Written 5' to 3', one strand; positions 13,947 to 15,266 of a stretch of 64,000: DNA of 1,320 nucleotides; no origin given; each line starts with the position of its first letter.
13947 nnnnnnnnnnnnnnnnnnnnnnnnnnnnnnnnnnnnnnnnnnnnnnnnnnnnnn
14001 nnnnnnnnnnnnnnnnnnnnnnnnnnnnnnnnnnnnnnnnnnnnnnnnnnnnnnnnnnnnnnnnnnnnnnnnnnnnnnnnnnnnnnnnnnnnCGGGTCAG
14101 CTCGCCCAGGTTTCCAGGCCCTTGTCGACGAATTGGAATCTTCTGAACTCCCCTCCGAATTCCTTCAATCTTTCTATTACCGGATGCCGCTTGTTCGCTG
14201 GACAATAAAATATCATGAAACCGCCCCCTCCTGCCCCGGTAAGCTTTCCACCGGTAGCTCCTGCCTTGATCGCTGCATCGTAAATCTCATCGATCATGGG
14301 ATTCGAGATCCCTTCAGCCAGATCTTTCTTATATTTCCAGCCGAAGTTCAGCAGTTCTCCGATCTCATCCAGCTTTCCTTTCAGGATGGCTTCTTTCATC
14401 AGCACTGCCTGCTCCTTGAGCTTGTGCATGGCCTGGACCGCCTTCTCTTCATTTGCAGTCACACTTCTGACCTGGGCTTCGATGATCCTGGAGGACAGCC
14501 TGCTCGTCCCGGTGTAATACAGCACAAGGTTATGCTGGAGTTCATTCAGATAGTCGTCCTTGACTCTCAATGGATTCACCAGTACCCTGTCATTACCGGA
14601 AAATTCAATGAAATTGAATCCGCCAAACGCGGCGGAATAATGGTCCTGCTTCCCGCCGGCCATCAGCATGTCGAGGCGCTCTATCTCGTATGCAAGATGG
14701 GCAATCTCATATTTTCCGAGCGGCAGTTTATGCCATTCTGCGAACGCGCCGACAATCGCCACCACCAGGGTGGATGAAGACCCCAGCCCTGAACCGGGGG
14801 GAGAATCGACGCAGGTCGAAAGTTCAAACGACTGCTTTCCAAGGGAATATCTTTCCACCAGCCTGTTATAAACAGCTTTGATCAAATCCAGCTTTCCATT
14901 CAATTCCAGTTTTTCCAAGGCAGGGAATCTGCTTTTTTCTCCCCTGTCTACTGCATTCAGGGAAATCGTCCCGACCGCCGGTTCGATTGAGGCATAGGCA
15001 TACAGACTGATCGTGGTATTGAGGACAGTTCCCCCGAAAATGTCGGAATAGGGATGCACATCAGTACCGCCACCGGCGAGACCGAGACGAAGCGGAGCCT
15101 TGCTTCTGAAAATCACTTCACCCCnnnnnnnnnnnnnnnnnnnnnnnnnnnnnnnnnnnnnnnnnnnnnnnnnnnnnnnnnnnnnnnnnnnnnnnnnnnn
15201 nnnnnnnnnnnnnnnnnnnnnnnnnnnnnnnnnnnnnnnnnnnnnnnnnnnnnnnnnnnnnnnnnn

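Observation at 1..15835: Complete-looking polyprenyl-phosphate-sugar glycosylation locus (2x Dpm1-like GT2, kinase plus nucleotidyltransferase, four GT-C modules) with no obvious acceptor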

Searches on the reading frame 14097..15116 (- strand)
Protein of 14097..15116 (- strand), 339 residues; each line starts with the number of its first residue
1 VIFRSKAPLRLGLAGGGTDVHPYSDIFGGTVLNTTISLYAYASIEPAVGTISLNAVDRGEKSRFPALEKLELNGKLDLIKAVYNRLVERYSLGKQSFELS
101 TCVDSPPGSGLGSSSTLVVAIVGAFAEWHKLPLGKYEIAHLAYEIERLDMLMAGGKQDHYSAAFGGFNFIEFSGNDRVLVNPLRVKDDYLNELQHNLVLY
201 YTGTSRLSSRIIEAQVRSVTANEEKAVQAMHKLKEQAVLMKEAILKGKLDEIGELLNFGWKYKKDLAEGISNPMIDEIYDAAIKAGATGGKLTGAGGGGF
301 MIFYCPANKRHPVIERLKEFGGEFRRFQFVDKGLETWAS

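Call 4: search_protein_families(library=pfam, proteins=[window:14097-15116:-], max_evalue=0.01)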
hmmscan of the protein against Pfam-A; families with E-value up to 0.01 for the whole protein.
window:14097-15116:- (339 aa): 2 families
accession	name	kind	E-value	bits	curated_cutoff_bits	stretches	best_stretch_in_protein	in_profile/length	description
PF00288.32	GHMP_kinases_N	-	1.1e-16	61.2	22.3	1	78-166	2-87/87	GHMP kinases N terminal domain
PF08544.19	GHMP_kinases_C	-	1.4e-12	48.2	21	1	240-321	1-83/85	GHMP kinases C terminal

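Call 5: search_protein_families(library=ncbifam, proteins=[window:14097-15116:-], max_evalue=0.01)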
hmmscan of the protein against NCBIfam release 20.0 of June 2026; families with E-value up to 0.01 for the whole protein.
window:14097-15116:- (339 aa): 16 families
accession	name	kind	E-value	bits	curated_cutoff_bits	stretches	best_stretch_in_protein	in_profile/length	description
NF049969.1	GlMnHpPKinHddA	equivalog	1.8e-113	379.4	600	1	1-337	1-336/338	D-glycero-D-manno-heptose 7-phosphate kinase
NF009948.0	PRK13412.1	equivalog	2.6e-40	137.9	721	2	97-303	727-933/974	bifunctional fucokinase/fucose-1-phosphate guanylyltransferase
TIGR00549.1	mevalon_kin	equivalog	4.6e-27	95.2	163.05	1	30-303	18-275/276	mevalonate kinase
NF003036.0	PRK03926.1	equivalog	1.4e-24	86.8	403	1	74-333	55-295/302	mevalonate kinase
NF003006.0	PRK03817.1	equivalog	6.6e-17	61.5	443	1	5-318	4-326/352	galactokinase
NF001816.0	PRK00555.1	equivalog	5.4e-12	45.3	509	1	220-318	238-337/363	galactokinase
TIGR00131.1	gal_kin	equivalog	1.1e-10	41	226.65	1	205-317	261-362/388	galactokinase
TIGR00191.1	thrB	equivalog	6.9e-10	38.2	168.25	1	66-176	50-152/304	homoserine kinase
TIGR01920.1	Shik_kin_archae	equivalog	5.4e-08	32.5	126.85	1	74-168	48-142/266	shikimate kinase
NF003705.0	PRK05322.1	equivalog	5.7e-08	31.9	385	1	23-165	34-181/388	galactokinase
NF003472.0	PRK05101.1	equivalog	6.2e-08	32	499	1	7-147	25-163/382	galactokinase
NF002288.1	PRK01212.1-4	equivalog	6.8e-08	31.9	194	1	74-303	55-265/303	homoserine kinase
NF040957.1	Arch_PMK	equivalog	5.7e-06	26.1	500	1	108-302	91-284/316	phosphomevalonate kinase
TIGR00144.1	beta_RFAP_syn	subfamily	0.00025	20.4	113.5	0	91-141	77-127/325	beta-ribofuranosylaminobenzene 5'-phosphate synthase family protein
TIGR01220.1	Pmev_kin_Gr_pos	equivalog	0.00044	19.4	165.7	1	109-183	117-188/358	phosphomevalonate kinase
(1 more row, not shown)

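Call 11: find_encoding_contigs(protein=window:14097-15116:-, flank=10000, max_places=6)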
Protein window:14097-15116:- (339 aa): 1 contig read that carries it; 1 place shown.
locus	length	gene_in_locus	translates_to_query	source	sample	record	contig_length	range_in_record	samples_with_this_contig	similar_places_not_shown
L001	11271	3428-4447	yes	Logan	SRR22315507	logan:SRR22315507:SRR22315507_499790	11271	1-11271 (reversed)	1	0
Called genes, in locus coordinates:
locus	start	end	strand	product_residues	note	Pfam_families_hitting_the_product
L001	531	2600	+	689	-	PF02985:HEAT (faint), PF13646:HEAT_2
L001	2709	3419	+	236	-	PF00535:Glycos_transf_2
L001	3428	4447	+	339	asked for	PF00288:GHMP_kinases_N, PF08544:GHMP_kinases_C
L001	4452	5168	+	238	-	PF00483:NTP_transferase, PF12804:NTP_transf_3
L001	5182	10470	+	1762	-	PF13231:PMT_2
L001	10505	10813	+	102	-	-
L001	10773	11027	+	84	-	-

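Call 18: search_solved_structures(query=window:14097-15116:-, max_evalue=0.001)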
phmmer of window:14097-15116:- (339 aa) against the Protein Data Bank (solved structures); distinct sequences matched with E-value up to 0.001: 21.
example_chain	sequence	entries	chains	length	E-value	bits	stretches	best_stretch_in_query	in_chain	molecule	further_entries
3k85_A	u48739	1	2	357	7.9e-108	364.1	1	2-337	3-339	D-glycero-D-manno-heptose 1-phosphate kinase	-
4usm_A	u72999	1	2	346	2.3e-105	356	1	2-337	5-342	PUTATIVE SUGAR KINASE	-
4usk_A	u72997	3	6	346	8.4e-105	354.2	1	2-337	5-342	PUTATIVE SUGAR KINASE | SUGAR KINASE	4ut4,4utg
4n3o_A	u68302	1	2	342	4e-90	305.9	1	3-337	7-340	Putative D-glycero-D-manno-heptose 7-phosphate kinase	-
9iip_A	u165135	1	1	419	2e-27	99.8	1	5-306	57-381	L-fucokinase/L-fucose-1-P guanylyltransferase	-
5yys_A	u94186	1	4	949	2.9e-26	96.1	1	5-305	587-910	L-fucokinase, L-fucose-1-P guanylyltransferase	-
9iit_A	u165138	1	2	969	3e-26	96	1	5-305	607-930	L-fucokinase/L-fucose-1-P guanylyltransferase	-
6mde_A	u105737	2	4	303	1.5e-14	57.6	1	92-334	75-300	Mevalonate kinase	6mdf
4hac_A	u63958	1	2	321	1.9e-14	57.2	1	92-334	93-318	Mevalonate kinase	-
8teb_A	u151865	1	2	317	3.4e-10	43.3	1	251-325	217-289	Mevalonate kinase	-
2cz9_A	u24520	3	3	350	7.9e-10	42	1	6-312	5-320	Probable galactokinase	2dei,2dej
1vis_A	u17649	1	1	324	9.8e-09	38.4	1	93-318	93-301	Mevalonate kinase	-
1kkh_A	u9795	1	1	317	1.1e-08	38.2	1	93-317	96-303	Mevalonate Kinase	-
1s4e_A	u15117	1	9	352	5e-08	36.1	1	10-315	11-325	Galactokinase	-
2a2c_A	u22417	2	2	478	1.2e-07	34.8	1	247-311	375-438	N-acetylgalactosamine kinase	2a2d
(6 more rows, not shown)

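Call 23: find_related_loci(query=window:14097-15116:-, collection=genome_contigs, flank=10000)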
Query window:14097-15116:- (339 aa) in genome_contigs; peptide patterns used: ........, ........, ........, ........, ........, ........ (x = any residue, [..] = any of these).
600 stretches matched a pattern (row limit reached: there are more); 555 encode a relative of the query (tblastn E <= 1e-3); the best 80 are kept; 80 distinct loci.
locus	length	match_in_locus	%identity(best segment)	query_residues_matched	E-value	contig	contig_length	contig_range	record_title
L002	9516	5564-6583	68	1-339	1e-152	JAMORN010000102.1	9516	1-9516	MAG: bacterium isolate 4561-380_metabat2_scaf2bin.027 4561-380_scaffold_1617_c1, whole genome shotgun sequence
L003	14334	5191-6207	69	1-338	3e-151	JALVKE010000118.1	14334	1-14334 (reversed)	MAG: Persephonella sp. isolate A1_metabat2_scaf2bin.131 A1_NODE_1762_length_14334_cov_4.144647, whole genome shotgun seq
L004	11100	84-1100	63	1-338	3e-144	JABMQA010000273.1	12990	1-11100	MAG: Bacteroidetes bacterium isolate bin.444 k141_1401658, whole genome shotgun sequence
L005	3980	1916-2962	65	1-339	2e-147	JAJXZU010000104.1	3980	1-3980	MAG: bacterium isolate BP7.bin71 NODE_56187_length_3980_cov_1.094731, whole genome shotgun sequence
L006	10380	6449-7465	63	1-338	1e-142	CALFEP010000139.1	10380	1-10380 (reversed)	MAG TPA_asm: uncultured Bacteroidetes bacterium isolate SRR3330207_bin.16_CONCOCT_v1.1_MAG genome assembly, contig: ERZ7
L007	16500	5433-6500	63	1-337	5e-142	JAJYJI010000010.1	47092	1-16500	MAG: bacterium isolate DBS2-1.bin157 NODE_1244_length_47092_cov_9.741403, whole genome shotgun sequence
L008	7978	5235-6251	64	1-338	1e-141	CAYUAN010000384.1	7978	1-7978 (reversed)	MAG TPA_asm: uncultured Prolixibacteraceae bacterium isolate binchicken_co219_90 genome assembly, contig: k141_274718, w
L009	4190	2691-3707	64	1-338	1e-144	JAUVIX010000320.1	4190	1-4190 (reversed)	MAG: Chlorobiota bacterium isolate CSMAG_439 CSMAG_439_k127_4231811_length_4190_cov_10.0000, whole genome shotgun sequen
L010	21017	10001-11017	63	1-338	2e-140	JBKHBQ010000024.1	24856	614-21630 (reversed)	MAG: Bacteroidales bacterium isolate D1M01_6 NODE_2720_length_24856_cov_5.027136, whole genome shotgun sequence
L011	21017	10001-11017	64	1-338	5e-140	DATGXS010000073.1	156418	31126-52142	MAG TPA_asm: Lentimicrobium sp. isolate SMAG_U10615 k141_163624, whole genome shotgun sequence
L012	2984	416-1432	64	1-338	1e-146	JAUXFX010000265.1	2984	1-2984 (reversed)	MAG: Bacteroidota bacterium isolate CSMAG_2914 CSMAG_2914_k117_965657_length_2984_cov_12.0000, whole genome shotgun sequ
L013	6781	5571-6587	63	1-338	3e-140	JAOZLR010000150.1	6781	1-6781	MAG: Bacteroidales bacterium isolate GMC10.metabat2.87 NODE_13748_length_6781_cov_47.030330, whole genome shotgun sequen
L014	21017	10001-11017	64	1-338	8e-140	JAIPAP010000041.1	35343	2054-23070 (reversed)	MAG: Bacteroidales bacterium isolate Tobar15.5-16.5m-G7 Tobar15-5-16-5m-20mill-C172, whole genome shotgun sequence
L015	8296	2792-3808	64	1-338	2e-139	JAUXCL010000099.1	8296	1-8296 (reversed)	MAG: Bacteroidales bacterium isolate CSMAG_2824 CSMAG_2824_k117_193190_length_8296_cov_104.0924, whole genome shotgun se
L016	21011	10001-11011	64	2-337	5e-139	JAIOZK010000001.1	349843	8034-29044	MAG: Bacteroidales bacterium isolate Tobar13.5m-G7 Tobar13-5m-C10, whole genome shotgun sequence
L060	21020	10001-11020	60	1-338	7e-133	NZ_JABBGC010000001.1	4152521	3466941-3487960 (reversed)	Chitinophaga fulva strain G-6-1-13 contig1, whole genome shotgun sequence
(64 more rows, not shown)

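Call 27: search_protein_families(library=pfam, proteins=[L060:6066-7331:+, L060:7338-7874:+, L060:7890-8840:+, L060:8840-9976:+, L060:11044-11622:+, L060:11619-12317:+, L060:12320-12841:+, L060:12868-13842:+, L003:4016-5194:+, L003:6859-7446:+], max_evalue=0.001)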
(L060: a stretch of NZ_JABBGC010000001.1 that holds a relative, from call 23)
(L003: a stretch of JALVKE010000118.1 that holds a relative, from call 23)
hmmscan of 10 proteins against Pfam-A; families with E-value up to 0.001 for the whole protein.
L060:6066-7331:+ (421 aa): 1 family
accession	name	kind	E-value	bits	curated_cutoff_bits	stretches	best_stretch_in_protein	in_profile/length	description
PF01979.26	Amidohydro_1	-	1.1e-06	28.5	25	1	54-405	3-332/345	Amidohydrolase family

L060:7338-7874:+ (178 aa): 2 families
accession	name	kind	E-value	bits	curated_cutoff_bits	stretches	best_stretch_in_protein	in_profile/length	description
PF13858.11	DUF4199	-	3.2e-21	76.9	32.3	1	10-170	1-165/165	Protein of unknown function (DUF4199)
PF12670.12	DUF3792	-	2.8e-05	24.7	31.3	0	6-55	62-112/115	Protein of unknown function (DUF3792)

L060:7890-8840:+ (316 aa): 3 families
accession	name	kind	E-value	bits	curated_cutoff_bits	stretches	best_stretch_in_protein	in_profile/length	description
PF00535.33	Glycos_transf_2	-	2.1e-36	125.8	23.3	1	4-167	1-166/168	Glycosyl transferase family 2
PF10111.15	Glyco_tranf_2_2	-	7.8e-10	39.1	27.3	1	4-108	1-105/276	Glycosyltransferase like family 2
PF13641.12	Glyco_tranf_2_3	-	5.5e-06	27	27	1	3-149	3-151/230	Glycosyltransferase like family 2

L060:8840-9976:+ (378 aa): 4 families
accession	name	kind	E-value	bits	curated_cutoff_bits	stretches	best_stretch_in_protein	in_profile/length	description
PF00534.26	Glycos_transf_1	-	3.7e-20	72.6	26.4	1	190-350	2-162/172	Glycosyl transferases group 1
PF13692.12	Glyco_trans_1_4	-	8.5e-18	65.4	27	1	204-346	2-142/142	Glycosyl transferases group 1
PF13439.12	Glyco_transf_4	-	1e-08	35.8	28.5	1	19-180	2-166/170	Glycosyltransferase Family 4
PF13579.12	Glyco_trans_4_4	-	7.3e-06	26.8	29.7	1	19-166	1-144/158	Glycosyl transferase 4-like domain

L060:11044-11622:+ (192 aa): 2 families
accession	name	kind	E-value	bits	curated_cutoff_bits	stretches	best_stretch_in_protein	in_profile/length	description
PF13580.11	SIS_2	-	9.7e-26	90.9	27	1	25-146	17-138/138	SIS domain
PF01380.27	SIS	-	6e-08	33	25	1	108-166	50-108/131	SIS domain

L060:11619-12317:+ (232 aa): 2 families
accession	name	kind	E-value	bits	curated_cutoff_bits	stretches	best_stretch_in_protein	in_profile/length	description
PF00483.29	NTP_transferase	-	6.3e-22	78.8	21.2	1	6-228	3-241/245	Nucleotidyl transferase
PF12804.13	NTP_transf_3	-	1.2e-12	48.7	27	1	5-122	1-110/160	MobA-like NTP transferase domain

L060:12320-12841:+ (173 aa): 1 family
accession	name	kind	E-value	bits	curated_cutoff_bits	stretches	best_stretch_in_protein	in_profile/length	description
PF13242.12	Hydrolase_like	-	4e-07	30.3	22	1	98-146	2-50/75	HAD-hyrolase-like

L060:12868-13842:+ (324 aa): 0 families

L003:4016-5194:+ (392 aa): 3 families
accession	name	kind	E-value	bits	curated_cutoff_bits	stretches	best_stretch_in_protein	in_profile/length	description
PF13692.12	Glyco_trans_1_4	-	3e-23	83.1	27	1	216-351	2-141/142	Glycosyl transferases group 1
PF00534.26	Glycos_transf_1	-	1.7e-14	54.2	26.4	1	212-365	12-171/172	Glycosyl transferases group 1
PF13524.12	Glyco_trans_1_2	-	1.8e-05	25.2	25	1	245-374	12-136/144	Glycosyl transferase-like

L003:6859-7446:+ (195 aa): 4 families
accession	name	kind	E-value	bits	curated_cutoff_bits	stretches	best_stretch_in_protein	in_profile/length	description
PF08645.17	PNK3P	-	1.2e-10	41.8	22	1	32-152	11-127/161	Polynucleotide kinase 3 phosphatase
PF13242.12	Hydrolase_like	-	4e-08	33.5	22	1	122-188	2-74/75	HAD-hyrolase-like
PF13419.12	HAD_2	-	1.2e-06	29.2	23.8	1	46-167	76-177/178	Haloacid dehalogenase-like hydrolase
PF00702.32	Hydrolase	-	4.5e-06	27.6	26.4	1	27-162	75-191/191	haloacid dehalogenase-like hydrolase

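Call 61: search_solved_structures(query=window:14097-15116:-, max_evalue=1e-80, show_alignments=3)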
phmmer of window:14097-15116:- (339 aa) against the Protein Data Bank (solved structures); distinct sequences matched with E-value up to 1e-80: 4.
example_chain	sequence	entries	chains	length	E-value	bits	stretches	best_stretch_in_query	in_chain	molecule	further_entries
3k85_A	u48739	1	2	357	7.9e-108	364.1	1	2-337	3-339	D-glycero-D-manno-heptose 1-phosphate kinase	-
4usm_A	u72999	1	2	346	2.3e-105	356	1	2-337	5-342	PUTATIVE SUGAR KINASE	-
4usk_A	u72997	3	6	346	8.4e-105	354.2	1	2-337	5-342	PUTATIVE SUGAR KINASE | SUGAR KINASE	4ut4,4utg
4n3o_A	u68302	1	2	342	4e-90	305.9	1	3-337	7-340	Putative D-glycero-D-manno-heptose 7-phosphate kinase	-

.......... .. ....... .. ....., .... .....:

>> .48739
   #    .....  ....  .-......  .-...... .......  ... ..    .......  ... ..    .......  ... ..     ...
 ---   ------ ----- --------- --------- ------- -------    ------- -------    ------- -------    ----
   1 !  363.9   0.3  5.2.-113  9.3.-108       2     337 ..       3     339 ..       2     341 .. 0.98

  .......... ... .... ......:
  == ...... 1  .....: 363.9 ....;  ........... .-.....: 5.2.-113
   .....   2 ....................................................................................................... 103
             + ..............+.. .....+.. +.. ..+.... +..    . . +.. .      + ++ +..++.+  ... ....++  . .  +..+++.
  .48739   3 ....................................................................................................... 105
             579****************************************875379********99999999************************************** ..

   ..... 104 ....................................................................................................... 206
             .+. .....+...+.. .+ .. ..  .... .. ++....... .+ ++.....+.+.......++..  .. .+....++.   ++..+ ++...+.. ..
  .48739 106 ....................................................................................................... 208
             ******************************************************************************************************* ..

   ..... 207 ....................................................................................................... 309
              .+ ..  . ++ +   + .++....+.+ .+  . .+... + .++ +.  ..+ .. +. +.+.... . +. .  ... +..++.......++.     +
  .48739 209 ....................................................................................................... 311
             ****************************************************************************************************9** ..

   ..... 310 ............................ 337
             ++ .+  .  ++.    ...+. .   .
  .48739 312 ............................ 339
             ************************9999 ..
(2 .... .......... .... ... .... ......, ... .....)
